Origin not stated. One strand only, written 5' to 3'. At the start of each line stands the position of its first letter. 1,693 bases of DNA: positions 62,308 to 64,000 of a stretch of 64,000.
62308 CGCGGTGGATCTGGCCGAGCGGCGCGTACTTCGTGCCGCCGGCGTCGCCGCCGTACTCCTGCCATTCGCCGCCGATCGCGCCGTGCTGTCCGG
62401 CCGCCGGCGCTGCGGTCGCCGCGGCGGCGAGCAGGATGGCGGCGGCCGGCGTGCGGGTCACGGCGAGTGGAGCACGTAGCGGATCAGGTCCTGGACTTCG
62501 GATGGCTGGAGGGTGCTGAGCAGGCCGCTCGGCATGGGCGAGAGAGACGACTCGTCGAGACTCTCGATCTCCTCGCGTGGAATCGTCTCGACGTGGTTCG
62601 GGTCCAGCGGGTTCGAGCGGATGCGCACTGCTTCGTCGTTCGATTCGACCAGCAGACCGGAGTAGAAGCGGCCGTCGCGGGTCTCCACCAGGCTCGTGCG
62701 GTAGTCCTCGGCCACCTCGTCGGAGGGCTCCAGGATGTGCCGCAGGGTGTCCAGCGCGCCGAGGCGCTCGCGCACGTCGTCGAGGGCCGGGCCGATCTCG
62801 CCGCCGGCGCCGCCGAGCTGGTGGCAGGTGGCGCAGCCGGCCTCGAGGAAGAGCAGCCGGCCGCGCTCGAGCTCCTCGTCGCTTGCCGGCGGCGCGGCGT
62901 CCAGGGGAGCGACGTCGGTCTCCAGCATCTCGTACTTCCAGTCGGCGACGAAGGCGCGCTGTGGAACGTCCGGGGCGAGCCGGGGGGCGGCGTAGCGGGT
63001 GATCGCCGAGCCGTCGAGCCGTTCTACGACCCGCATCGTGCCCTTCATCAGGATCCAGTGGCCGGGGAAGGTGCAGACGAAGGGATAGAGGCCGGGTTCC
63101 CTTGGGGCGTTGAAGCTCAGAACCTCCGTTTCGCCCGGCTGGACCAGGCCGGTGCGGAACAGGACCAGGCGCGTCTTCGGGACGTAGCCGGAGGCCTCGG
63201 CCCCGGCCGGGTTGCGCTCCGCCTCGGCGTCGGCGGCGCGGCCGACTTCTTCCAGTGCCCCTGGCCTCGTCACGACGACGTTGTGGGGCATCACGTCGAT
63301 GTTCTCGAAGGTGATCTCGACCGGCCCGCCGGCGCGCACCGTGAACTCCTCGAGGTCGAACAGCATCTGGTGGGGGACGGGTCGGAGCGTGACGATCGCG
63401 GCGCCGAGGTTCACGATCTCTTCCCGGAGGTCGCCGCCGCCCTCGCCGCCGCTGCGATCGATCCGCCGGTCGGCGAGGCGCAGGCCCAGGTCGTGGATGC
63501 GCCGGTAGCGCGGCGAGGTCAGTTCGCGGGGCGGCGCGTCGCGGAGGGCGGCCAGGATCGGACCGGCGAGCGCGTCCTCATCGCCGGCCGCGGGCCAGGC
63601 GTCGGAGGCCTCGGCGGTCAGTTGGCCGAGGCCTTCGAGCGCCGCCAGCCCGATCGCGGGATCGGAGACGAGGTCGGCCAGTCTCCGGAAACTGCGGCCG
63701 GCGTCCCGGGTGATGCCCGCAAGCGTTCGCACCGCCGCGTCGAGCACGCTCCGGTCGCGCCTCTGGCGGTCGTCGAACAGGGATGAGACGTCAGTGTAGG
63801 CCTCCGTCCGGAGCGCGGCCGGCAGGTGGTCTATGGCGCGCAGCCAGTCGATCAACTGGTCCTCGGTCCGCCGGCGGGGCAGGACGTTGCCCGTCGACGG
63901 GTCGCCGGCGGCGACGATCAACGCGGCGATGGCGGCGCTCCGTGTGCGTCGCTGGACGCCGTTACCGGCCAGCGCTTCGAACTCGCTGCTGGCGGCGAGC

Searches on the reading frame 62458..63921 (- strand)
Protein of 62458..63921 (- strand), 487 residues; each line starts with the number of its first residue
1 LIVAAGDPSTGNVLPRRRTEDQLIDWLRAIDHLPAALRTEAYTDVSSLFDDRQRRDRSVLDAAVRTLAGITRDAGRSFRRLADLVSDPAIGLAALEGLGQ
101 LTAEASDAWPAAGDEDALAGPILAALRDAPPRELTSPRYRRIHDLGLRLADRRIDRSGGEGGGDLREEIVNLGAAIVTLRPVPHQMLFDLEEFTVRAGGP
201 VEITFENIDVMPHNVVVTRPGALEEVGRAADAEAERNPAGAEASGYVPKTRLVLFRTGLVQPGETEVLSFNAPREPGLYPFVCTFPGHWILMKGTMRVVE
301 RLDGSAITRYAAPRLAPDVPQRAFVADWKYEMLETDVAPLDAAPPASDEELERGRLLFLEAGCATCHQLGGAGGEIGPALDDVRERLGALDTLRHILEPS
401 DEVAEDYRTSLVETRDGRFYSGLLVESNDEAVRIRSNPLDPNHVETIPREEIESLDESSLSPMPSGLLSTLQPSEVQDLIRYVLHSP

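Call 63: search_protein_families(library=pfam, proteins=[window:62458-63921:-], max_evalue=0.00001)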
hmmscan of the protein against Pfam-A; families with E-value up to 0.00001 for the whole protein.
window:62458-63921:- (487 aa): 2 families
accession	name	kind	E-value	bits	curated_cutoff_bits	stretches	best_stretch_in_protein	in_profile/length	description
PF00127.26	Copper-bind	-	8.9e-12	45.7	21.2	1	185-298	11-98/99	Copper binding proteins, plastocyanin/azurin family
PF00034.26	Cytochrom_C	-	1.4e-06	30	21.3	0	352-386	2-36/90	Cytochrome c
